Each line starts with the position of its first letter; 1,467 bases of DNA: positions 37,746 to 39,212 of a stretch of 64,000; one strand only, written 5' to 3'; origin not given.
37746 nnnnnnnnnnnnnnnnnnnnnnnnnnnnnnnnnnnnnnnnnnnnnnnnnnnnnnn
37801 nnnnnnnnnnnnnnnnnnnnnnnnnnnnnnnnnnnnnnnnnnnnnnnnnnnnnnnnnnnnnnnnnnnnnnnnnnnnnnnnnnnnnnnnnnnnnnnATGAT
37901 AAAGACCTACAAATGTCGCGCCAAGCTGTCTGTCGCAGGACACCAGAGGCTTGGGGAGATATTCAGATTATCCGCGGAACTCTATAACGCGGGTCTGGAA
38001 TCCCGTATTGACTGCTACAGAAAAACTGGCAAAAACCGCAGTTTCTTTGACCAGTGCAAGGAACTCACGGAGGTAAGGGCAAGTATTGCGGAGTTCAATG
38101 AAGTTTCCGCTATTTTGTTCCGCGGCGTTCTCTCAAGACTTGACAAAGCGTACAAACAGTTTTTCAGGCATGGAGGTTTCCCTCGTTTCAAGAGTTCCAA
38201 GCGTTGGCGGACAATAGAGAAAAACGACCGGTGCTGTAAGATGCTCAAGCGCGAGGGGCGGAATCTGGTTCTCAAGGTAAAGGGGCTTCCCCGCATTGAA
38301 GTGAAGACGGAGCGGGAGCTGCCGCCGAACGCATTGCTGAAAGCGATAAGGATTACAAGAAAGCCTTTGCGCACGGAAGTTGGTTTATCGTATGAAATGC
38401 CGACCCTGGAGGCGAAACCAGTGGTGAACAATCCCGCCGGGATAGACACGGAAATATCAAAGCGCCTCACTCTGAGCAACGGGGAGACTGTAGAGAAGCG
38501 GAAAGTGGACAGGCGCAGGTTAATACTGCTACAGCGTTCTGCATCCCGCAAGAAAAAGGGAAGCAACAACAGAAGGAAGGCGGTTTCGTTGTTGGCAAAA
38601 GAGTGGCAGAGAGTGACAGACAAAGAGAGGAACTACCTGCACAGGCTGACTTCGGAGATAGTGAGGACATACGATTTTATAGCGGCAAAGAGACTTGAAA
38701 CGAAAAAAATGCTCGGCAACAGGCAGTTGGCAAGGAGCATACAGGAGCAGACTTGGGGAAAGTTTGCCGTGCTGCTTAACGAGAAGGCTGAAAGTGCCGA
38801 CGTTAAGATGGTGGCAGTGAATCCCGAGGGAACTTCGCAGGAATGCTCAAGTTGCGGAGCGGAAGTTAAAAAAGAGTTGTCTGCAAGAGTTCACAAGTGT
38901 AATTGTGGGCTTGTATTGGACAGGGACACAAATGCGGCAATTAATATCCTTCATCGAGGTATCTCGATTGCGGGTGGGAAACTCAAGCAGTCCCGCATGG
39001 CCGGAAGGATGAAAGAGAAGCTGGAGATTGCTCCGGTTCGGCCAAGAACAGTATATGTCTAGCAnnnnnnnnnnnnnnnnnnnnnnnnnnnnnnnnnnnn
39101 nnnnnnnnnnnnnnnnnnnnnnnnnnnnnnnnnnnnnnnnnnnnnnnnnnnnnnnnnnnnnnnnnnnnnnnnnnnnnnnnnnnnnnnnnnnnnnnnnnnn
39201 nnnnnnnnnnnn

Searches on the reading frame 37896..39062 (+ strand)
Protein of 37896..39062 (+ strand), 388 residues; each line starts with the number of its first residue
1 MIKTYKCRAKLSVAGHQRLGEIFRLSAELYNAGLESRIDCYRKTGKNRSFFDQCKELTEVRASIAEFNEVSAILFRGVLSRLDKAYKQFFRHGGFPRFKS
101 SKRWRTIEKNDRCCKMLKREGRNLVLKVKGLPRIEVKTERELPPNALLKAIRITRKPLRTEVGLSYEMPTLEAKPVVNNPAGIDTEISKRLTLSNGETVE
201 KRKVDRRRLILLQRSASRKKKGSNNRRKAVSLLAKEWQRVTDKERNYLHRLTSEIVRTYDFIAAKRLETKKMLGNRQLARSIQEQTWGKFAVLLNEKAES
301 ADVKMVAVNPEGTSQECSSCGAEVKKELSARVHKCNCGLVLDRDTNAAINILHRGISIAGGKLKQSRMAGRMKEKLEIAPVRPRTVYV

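Call 45: search_protein_families(library=pfam, proteins=[window:37896-39062:+], max_evalue=0.001)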
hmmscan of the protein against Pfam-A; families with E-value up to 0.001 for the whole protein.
window:37896-39062:+ (388 aa): 2 families
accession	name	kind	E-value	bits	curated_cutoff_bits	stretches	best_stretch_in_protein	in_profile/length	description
PF07282.18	Cas12f1-like_TNB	-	2.6e-20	72.8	26.3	1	287-351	1-60/60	Cas12f1-like, TNB domain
PF01385.25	OrfB_IS605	-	7.5e-12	46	30.5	1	165-275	3-119/120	Probable transposase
